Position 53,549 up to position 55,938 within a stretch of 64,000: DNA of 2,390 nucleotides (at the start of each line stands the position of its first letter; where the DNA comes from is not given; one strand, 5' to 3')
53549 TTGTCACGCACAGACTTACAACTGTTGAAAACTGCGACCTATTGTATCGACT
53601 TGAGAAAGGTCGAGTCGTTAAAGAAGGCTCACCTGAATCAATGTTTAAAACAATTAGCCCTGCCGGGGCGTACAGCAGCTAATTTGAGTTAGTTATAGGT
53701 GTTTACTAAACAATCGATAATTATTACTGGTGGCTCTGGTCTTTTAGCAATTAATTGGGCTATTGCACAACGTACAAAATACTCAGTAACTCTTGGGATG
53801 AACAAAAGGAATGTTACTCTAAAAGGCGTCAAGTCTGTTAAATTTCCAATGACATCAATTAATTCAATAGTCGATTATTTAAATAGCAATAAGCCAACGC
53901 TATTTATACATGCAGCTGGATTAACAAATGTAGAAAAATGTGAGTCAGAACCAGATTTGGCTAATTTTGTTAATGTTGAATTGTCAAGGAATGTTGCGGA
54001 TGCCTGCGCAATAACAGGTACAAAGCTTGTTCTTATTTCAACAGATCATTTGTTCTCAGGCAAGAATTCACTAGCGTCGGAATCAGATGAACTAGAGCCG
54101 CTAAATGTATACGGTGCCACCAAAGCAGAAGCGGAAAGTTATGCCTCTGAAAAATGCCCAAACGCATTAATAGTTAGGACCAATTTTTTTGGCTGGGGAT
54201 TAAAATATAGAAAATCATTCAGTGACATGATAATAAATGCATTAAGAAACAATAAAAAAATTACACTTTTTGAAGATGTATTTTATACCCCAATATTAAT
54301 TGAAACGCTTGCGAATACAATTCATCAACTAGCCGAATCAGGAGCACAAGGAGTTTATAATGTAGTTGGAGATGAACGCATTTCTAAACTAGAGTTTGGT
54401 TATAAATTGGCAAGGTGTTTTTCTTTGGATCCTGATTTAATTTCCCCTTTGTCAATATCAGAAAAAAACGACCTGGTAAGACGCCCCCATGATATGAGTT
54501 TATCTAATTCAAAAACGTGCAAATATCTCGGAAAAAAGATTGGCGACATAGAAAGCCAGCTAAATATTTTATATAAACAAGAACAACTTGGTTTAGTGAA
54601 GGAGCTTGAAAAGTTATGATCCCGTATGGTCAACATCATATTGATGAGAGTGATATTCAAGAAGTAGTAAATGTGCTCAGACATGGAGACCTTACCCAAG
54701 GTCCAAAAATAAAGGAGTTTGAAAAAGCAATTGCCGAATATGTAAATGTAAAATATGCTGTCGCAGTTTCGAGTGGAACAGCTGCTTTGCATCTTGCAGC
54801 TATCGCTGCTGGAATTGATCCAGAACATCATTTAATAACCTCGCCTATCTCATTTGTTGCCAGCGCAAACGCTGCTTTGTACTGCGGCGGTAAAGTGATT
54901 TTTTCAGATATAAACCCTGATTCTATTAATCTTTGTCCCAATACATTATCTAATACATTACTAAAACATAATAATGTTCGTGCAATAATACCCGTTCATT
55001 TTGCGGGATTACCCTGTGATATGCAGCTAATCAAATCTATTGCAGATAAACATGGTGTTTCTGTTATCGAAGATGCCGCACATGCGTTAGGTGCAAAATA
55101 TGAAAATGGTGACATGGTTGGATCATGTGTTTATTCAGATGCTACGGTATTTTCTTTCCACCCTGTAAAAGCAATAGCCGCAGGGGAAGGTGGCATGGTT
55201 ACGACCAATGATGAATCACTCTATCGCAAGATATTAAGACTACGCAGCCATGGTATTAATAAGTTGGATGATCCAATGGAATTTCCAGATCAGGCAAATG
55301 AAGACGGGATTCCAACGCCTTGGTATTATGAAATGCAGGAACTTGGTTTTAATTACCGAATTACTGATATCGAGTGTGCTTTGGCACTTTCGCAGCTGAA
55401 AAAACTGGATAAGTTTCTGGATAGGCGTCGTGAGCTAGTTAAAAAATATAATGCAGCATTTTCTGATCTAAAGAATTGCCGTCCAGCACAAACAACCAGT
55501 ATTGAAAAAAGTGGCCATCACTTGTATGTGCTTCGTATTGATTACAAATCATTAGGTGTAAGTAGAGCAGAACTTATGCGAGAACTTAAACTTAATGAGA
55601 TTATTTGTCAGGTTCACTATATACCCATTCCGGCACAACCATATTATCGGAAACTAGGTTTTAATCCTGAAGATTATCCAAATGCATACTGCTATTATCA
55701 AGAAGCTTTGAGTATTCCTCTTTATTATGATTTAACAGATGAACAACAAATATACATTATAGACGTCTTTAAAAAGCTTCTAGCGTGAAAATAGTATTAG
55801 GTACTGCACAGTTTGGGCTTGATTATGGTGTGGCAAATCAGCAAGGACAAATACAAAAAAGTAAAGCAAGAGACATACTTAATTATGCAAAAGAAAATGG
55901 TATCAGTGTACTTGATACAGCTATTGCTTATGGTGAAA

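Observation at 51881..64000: Non-canonical pseudaminic-acid-type nonulosonic acid cluster with extra tailoring enzymes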

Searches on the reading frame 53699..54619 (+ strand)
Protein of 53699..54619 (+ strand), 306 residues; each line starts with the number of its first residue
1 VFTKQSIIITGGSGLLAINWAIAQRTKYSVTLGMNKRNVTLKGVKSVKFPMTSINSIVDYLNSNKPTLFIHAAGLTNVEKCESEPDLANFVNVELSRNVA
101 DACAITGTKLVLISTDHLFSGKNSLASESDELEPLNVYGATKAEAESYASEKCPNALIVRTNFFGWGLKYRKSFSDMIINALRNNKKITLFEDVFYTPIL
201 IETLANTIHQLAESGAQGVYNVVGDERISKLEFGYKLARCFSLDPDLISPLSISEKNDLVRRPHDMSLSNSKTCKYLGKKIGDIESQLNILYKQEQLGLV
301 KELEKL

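Call 3: search_protein_families(library=ncbifam, proteins=[window:53699-54619:+], max_evalue=0.00001)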
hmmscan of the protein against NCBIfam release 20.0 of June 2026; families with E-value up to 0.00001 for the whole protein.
window:53699-54619:+ (306 aa): 4 families
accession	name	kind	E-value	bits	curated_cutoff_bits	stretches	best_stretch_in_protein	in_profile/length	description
TIGR01214.1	rmlD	equivalog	4.7e-45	153.9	224.05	1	7-289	2-279/285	dTDP-4-dehydrorhamnose reductase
NF007440.0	PRK09987.1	equivalog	5e-21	75.3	308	1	55-210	44-199/299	dTDP-4-dehydrorhamnose reductase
TIGR02197.1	heptose_epim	equivalog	2.5e-07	30.2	274.6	1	7-221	1-240/316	ADP-glyceromanno-heptose 6-epimerase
TIGR01181.1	dTDP_gluc_dehyt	equivalog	2.9e-06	26.6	365.1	1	7-247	2-267/321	dTDP-glucose 4,6-dehydratase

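Call 4: search_protein_families(library=pfam, proteins=[window:53699-54619:+], max_evalue=0.00001)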
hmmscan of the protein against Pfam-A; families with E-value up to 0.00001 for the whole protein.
window:53699-54619:+ (306 aa): 3 families
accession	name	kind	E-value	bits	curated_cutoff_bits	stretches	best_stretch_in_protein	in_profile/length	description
PF04321.23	RmlD_sub_bind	-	1.5e-45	155.9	27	1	7-293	3-283/287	RmlD substrate binding domain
PF01370.27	Epimerase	-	1.3e-15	58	20.9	1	7-193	1-204/240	NAD dependent epimerase/dehydratase family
PF02719.21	Polysacc_synt_2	-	3.8e-07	30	20.2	1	55-155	67-155/293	Polysaccharide biosynthesis protein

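Call 12: search_solved_structures(query=window:53699-54619:+, max_evalue=0.00001)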
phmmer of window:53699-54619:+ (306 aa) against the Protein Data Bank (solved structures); distinct sequences matched with E-value up to 0.00001: 13.
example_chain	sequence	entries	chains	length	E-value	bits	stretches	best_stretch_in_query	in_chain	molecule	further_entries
2ggs_A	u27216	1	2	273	1.1e-28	103.7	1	8-278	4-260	273aa long hypothetical dTDP-4-dehydrorhamnose reductase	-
3sc6_A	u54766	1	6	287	1.3e-22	83.8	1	49-263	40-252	dTDP-4-dehydrorhamnose reductase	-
1vl0_A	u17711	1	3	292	6.7e-20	74.9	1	47-265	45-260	DTDP-4-dehydrorhamnose reductase, rfbD ortholog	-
8g22_A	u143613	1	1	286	2.3e-19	73.2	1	37-295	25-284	dTDP-4-dehydrorhamnose reductase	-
4ndn_E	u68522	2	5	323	2.6e-19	73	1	5-272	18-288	Methionine adenosyltransferase 2 subunit beta | Isoform 2 of Methionine adenosyltransferase 2 subunit beta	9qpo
4ktt_E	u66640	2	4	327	2.7e-19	72.9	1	5-272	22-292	Methionine adenosyltransferase 2 subunit beta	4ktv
2ydx_A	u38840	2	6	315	2.8e-19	72.9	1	6-272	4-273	METHIONINE ADENOSYLTRANSFERASE 2 SUBUNIT BETA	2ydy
30gd_E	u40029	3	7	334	2.9e-19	72.8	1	5-272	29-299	Isoform 1 of Methionine adenosyltransferase 2 subunit beta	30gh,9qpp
1kbz_A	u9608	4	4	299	3.2e-18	69.4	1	56-210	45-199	dTDP-glucose oxidoreductase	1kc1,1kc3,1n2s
4wpg_A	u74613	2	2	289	4.8e-16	62.3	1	34-238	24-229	dTDP-4-dehydrorhamnose reductase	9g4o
5u9c_A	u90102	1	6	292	8.8e-15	58.1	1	4-183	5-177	dTDP-4-dehydrorhamnose Reductase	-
9gpi_D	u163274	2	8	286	1.2e-14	57.7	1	6-246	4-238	dTDP-4-dehydrorhamnose reductase, putative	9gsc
8ctr_A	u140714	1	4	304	3.1e-13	53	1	50-274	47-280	dTDP-4-dehydrorhamnose reductase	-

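Call 44: search_protein_families(library=ncbifam, proteins=[L087:10549-11775:+, L087:11788-12840:+, L087:12886-13845:+, L087:13908-15098:+, L087:15160-15891:+, L087:15914-16978:+, L087:16991-17782:+, L087:17831-18610:+, L087:18607-19314:+, L087:19311-20099:+], max_evalue=0.00001)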
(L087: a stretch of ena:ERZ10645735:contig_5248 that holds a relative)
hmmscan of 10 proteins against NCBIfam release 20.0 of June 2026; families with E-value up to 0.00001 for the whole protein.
L087:10549-11775:+ (408 aa): 0 families

L087:11788-12840:+ (350 aa): 7 families
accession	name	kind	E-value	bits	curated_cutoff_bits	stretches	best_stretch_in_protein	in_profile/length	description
TIGR01179.1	galE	equivalog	2.3e-21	76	262.3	1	2-259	1-271/332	UDP-glucose 4-epimerase GalE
TIGR01181.1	dTDP_gluc_dehyt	equivalog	1.5e-14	53.8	365.1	1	3-292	2-293/321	dTDP-glucose 4,6-dehydratase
TIGR04180.1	EDH_00030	hypoth_equivalog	1.5e-13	50.5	475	1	3-274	1-266/297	NAD-dependent 4,6-dehydratase LegB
NF043036.1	ErythonDh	equivalog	1.4e-10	40.9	325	1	1-162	1-164/321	D-erythronate dehydrogenase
TIGR02197.1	heptose_epim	equivalog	2.4e-10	40.1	274.6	1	3-173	1-167/316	ADP-glyceromanno-heptose 6-epimerase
NF007956.0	PRK10675.1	subfamily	2e-09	37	394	1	1-181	1-185/338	UDP-glucose 4-epimerase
TIGR01214.1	rmlD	equivalog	1.2e-08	34.4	224.05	1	3-166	2-143/285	dTDP-4-dehydrorhamnose reductase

L087:12886-13845:+ (319 aa): 22 families
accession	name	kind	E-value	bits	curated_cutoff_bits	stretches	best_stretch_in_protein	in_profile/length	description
TIGR01983.1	UbiG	equivalog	1e-17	64.2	102.95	1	66-171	47-150/228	bifunctional 2-polyprenyl-6-hydroxyphenol methylase/3-demethylubiquinol 3-O-methyltransferase UbiG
TIGR02021.1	BchM-ChlM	equivalog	6.3e-14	51.9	158.9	1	53-151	39-132/218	magnesium protoporphyrin IX methyltransferase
NF043040.1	corrin_prot_MT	hypoth_equivalog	3.2e-13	49.6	180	1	56-171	29-146/216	corrinoid protein-associated methyltransferase CpaM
TIGR02072.1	BioC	equivalog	5.6e-12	46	184.95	1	58-188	23-148/244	malonyl-ACP O-methyltransferase BioC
NF008264.0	PRK11036.1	equivalog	2.7e-09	36.9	366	1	59-170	35-145/261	tRNA uridine 5-oxyacetic acid(34) methyltransferase CmoM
TIGR04290.1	meth_Rta_06860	hypoth_equivalog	4.2e-09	36.2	300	1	67-163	48-141/226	TIGR04290 family methyltransferase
NF053839.1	CPFASynBruc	equivalog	1e-08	34.6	600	1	68-175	174-279/410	cyclopropane fatty acid synthase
NF040703.1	cyclopro_CfaB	exception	1e-08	34.4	650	1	70-173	161-264/393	C17 cyclopropane fatty acid synthase CfaB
NF041536.1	ArsM_DUF2284_UU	exception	1.7e-08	33.3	575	1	69-171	77-179/459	arsenite methyltransferase/DUF2284 domain selenoprotein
TIGR04345.1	ovoA_Cterm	equivalog_domain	1.8e-08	34.2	170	1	56-112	31-84/242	putative 4-mercaptohistidine N1-methyltransferase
NF045667.1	MTase_DVU1556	equivalog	1.2e-07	31.5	155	1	68-112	22-67/213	DVU_1556 family methyltransferase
NF040539.1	AST_met_ArsM_2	exception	1.3e-07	31.7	240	1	68-172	56-163/262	putative arsinothricin biosynthesis methyltransferase ArsM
NF041537.1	ArsM_AhpD_UU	exception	2e-07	30.1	510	1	70-171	78-179/345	arsenite methyltransferase/AhpD domain selenoprotein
NF011650.0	PRK15068.1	equivalog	2.3e-07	30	209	1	67-171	121-224/324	tRNA 5-methoxyuridine(34)/uridine 5-oxyacetic acid(34) synthase CmoB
NF008686.0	PRK11705.1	equivalog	3.3e-07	29.7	400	1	70-173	169-266/383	cyclopropane fatty acyl phospholipid synthase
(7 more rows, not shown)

L087:13908-15098:+ (396 aa): 8 families
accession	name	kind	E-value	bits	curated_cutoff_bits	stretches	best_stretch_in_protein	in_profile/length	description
TIGR00089.1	TIGR00089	subfamily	1.8e-48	165.4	251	1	11-341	9-342/429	MiaB/RimO family radical SAM methylthiotransferase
TIGR01578.1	MiaB-like-B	hypoth_equivalog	5.5e-45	153.9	314.7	1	11-316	9-310/421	tRNA (N(6)-L-threonylcarbamoyladenosine(37)-C(2))-methylthiotransferase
TIGR01579.1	MiaB-like-C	equivalog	3.3e-36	125.5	357.05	1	15-316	10-316/416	tRNA (N(6)-L-threonylcarbamoyladenosine(37)-C(2))-methylthiotransferase MtaB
TIGR01125.1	TIGR01125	equivalog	5.1e-36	124.7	356.95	1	17-326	15-325/432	30S ribosomal protein S12 methylthiotransferase RimO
TIGR01574.1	miaB-methiolase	equivalog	2.8e-25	89.3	355.3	1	11-360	9-366/437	tRNA (N6-isopentenyl adenosine(37)-C2)-methylthiotransferase MiaB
NF010916.0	PRK14336.1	equivalog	3.9e-12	45.7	606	1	143-322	127-308/418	tRNA (N6-isopentenyl adenosine(37)-C2)-methylthiotransferase MiaB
TIGR04013.1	B12_SAM_MJ_1487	hypoth_equivalog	3.6e-11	42.5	251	1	137-319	144-334/382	TIGR04013 family B12-binding domain/radical SAM domain-containing protein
TIGR04014.1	B12_SAM_MJ_0865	equivalog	2.3e-08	33.2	360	1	142-315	161-333/434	methyl-coenzyme M reductase glutamine C-methyltransferase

L087:15160-15891:+ (243 aa): 1 family
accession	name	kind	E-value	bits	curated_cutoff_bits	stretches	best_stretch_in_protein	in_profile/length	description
NF045824.1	RhmsylMtase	equivalog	7.7e-30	104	400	1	28-242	19-225/226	rhamnosyl O-methyltransferase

L087:15914-16978:+ (354 aa): 1 family
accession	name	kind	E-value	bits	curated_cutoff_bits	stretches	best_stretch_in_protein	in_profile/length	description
TIGR04440.1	glyco_TIGR04440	domain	9.1e-37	126.9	70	1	9-214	2-215/215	TIGR00180 family glycosyltransferase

L087:16991-17782:+ (263 aa): 0 families

L087:17831-18610:+ (259 aa): 0 families

L087:18607-19314:+ (235 aa): 23 families
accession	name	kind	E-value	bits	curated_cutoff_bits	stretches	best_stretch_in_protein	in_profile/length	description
TIGR04290.1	meth_Rta_06860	hypoth_equivalog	1.1e-11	44.6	300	1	88-161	51-125/226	TIGR04290 family methyltransferase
NF011529.0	PRK14968.1-3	equivalog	4.8e-11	42.4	162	1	85-159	33-106/198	putative methyltransferase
TIGR01983.1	UbiG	equivalog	2.6e-10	40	102.95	1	87-191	50-155/228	bifunctional 2-polyprenyl-6-hydroxyphenol methylase/3-demethylubiquinol 3-O-methyltransferase UbiG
NF047649.1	MTase_UXPK_star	exception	1.3e-09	37.5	460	1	84-187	75-181/283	methyltransferase/UXPK-star double selenoprotein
NF008992.0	PRK12335.1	equivalog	1.4e-09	37.5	303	1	83-187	120-223/289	SAM-dependent methyltransferase TehB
NF008405.0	PRK11207.1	equivalog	2.2e-09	37.1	218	1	82-189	27-134/198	tellurite resistance methyltransferase TehB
NF043040.1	corrin_prot_MT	hypoth_equivalog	2.3e-09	37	180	1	74-187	29-147/216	corrinoid protein-associated methyltransferase CpaM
TIGR02072.1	BioC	equivalog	2.8e-09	37.1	184.95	1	87-187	35-132/244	malonyl-ACP O-methyltransferase BioC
NF002463.0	PRK01683.1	equivalog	4.1e-09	36.4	297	1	87-186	32-127/258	trans-aconitate 2-methyltransferase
TIGR02021.1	BchM-ChlM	equivalog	5.7e-09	35.7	158.9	1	88-160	56-127/218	magnesium protoporphyrin IX methyltransferase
NF053839.1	CPFASynBruc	equivalog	1.6e-08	33.9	600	1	83-189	171-278/410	cyclopropane fatty acid synthase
NF041536.1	ArsM_DUF2284_UU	exception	1.8e-08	33.1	575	1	84-189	74-182/459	arsenite methyltransferase/DUF2284 domain selenoprotein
NF041537.1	ArsM_AhpD_UU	exception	4.7e-08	32.2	510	1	84-188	74-181/345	arsenite methyltransferase/AhpD domain selenoprotein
TIGR00479.1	rumA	equivalog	8.9e-08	31.4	183.55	1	85-145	292-352/432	23S rRNA (uracil(1939)-C(5))-methyltransferase RlmD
TIGR00477.1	tehB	equivalog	1.3e-07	31.2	219.5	1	82-189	70-176/238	tellurite resistance methyltransferase TehB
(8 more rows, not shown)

L087:19311-20099:+ (262 aa): 4 families
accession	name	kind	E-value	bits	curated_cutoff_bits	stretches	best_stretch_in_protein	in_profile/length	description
TIGR01983.1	UbiG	equivalog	3.7e-10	39.5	102.95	1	68-168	46-152/228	bifunctional 2-polyprenyl-6-hydroxyphenol methylase/3-demethylubiquinol 3-O-methyltransferase UbiG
NF045667.1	MTase_DVU1556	equivalog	5.7e-09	35.7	155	1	61-215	12-163/213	DVU_1556 family methyltransferase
NF008686.0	PRK11705.1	equivalog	3.5e-08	32.9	400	1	70-167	166-265/383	cyclopropane fatty acyl phospholipid synthase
NF053839.1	CPFASynBruc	equivalog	6.3e-06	25.4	600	1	69-167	172-276/410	cyclopropane fatty acid synthase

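Call 75: search_protein_families(library=pfam, proteins=[L087:15914-16978:+, L087:17831-18610:+, L087:10549-11775:+], max_evalue=0.01)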
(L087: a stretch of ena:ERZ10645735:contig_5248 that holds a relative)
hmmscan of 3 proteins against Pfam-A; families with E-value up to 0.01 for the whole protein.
L087:15914-16978:+ (354 aa): 0 families

L087:17831-18610:+ (259 aa): 0 families

L087:10549-11775:+ (408 aa): 5 families
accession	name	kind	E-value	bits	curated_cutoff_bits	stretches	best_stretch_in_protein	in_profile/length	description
PF08484.17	Methyltransf_14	-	2.6e-62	209.8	23.5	1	245-402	2-160/160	C-methyltransferase C-terminal domain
PF08421.16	Methyltransf_13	-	9.8e-20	70.9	31.3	1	3-64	1-62/62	Putative zinc binding domain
PF13489.12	Methyltransf_23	-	1.1e-12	48.4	27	1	94-240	19-164/164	Methyltransferase domain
PF08242.18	Methyltransf_12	-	7.7e-07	30.2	30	1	102-194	1-98/98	Methyltransferase domain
PF08241.18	Methyltransf_11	-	0.0043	18.1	21.2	0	103-195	2-94/95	Methyltransferase domain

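Call 90: search_solved_structures(query=window:53699-54619:+, max_evalue=1)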
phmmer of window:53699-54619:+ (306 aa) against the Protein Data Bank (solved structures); distinct sequences matched with E-value up to 1: 38.
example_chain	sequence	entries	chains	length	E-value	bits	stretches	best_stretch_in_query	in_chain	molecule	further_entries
2ggs_A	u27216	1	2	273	1.1e-28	103.7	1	8-278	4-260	273aa long hypothetical dTDP-4-dehydrorhamnose reductase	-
3sc6_A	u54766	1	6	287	1.3e-22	83.8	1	49-263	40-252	dTDP-4-dehydrorhamnose reductase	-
1vl0_A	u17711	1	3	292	6.7e-20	74.9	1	47-265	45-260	DTDP-4-dehydrorhamnose reductase, rfbD ortholog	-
8g22_A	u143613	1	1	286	2.3e-19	73.2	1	37-295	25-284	dTDP-4-dehydrorhamnose reductase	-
4ndn_E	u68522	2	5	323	2.6e-19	73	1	5-272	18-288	Methionine adenosyltransferase 2 subunit beta | Isoform 2 of Methionine adenosyltransferase 2 subunit beta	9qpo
4ktt_E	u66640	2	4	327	2.7e-19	72.9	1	5-272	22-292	Methionine adenosyltransferase 2 subunit beta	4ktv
2ydx_A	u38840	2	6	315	2.8e-19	72.9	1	6-272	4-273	METHIONINE ADENOSYLTRANSFERASE 2 SUBUNIT BETA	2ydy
30gd_E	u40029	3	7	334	2.9e-19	72.8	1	5-272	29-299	Isoform 1 of Methionine adenosyltransferase 2 subunit beta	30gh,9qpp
1kbz_A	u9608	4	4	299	3.2e-18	69.4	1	56-210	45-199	dTDP-glucose oxidoreductase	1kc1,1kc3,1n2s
4wpg_A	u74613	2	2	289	4.8e-16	62.3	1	34-238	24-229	dTDP-4-dehydrorhamnose reductase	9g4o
5u9c_A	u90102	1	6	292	8.8e-15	58.1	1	4-183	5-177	dTDP-4-dehydrorhamnose Reductase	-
9gpi_D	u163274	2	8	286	1.2e-14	57.7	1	6-246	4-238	dTDP-4-dehydrorhamnose reductase, putative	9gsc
8ctr_A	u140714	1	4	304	3.1e-13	53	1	50-274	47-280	dTDP-4-dehydrorhamnose reductase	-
6vo6_A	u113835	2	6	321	1.5e-05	27.8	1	65-196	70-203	Putative sugar-nucleotide epimerase/dehydratease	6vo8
5k4t_A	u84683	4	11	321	4.3e-05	26.3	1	7-146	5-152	L-threonine 3-dehydrogenase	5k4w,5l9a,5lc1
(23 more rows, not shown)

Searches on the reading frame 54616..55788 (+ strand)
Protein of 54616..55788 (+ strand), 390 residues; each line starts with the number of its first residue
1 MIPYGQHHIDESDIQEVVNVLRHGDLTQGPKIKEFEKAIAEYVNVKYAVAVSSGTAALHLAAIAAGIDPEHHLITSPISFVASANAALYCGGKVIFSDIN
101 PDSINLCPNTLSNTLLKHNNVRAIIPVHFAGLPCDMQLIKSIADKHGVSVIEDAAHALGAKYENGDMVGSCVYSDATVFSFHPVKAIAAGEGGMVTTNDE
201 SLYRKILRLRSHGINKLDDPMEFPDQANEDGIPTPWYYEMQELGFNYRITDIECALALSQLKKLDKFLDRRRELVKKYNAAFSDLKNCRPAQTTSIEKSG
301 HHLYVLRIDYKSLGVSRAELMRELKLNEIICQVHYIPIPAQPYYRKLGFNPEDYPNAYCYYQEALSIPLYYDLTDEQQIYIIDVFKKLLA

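Call 3: search_protein_families(library=ncbifam, proteins=[window:54616-55788:+], max_evalue=0.00001)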
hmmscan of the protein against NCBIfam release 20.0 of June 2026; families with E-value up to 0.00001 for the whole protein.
window:54616-55788:+ (390 aa): 7 families
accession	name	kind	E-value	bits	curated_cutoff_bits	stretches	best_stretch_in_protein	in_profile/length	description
TIGR03588.1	PseC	equivalog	1.6e-149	498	423.5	1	1-388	1-379/380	UDP-4-amino-4,6-dideoxy-N-acetyl-beta-L-altrosamine transaminase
NF008658.2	PRK11658.1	equivalog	3.6e-76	256.2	631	1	2-388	5-376/379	UDP-4-amino-4-deoxy-L-arabinose aminotransferase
TIGR04181.1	NHT_00031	hypoth_equivalog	3.9e-69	233.2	420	1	26-368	25-357/359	LegC family aminotransferase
NF008687.0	PRK11706.1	equivalog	4.2e-62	210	375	1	1-388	1-373/375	dTDP-4-amino-4,6-dideoxygalactose transaminase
TIGR02379.1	ECA_wecE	subfamily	1.2e-48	165.8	434.85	1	1-388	1-374/376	dTDP-4-amino-4,6-dideoxy-D-glucose transaminase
TIGR04427.1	PLP_DesI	equivalog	5.3e-47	160.8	650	2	28-219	50-234/390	dTDP-4-dehydro-6-deoxyglucose aminotransferase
NF011936.0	PRK15407.1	equivalog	1e-40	139.8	423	1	2-388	37-435/440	lipopolysaccharide biosynthesis protein RfbH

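Call 4: search_protein_families(library=pfam, proteins=[window:54616-55788:+], max_evalue=0.00001)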
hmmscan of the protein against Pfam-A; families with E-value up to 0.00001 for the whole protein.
window:54616-55788:+ (390 aa): 3 families
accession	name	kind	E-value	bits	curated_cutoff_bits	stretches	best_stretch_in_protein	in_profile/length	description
PF01041.23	DegT_DnrJ_EryC1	-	5.6e-109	365.1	19.8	1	9-384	3-358/360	DegT/DnrJ/EryC1/StrS aminotransferase family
PF00155.27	Aminotran_1_2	-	1.3e-06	28.3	19.7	1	31-159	42-191/361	Aminotransferase class I and II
PF01212.27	Beta_elim_lyase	-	2.6e-06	27.4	27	1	29-278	31-226/288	Beta-eliminating lyase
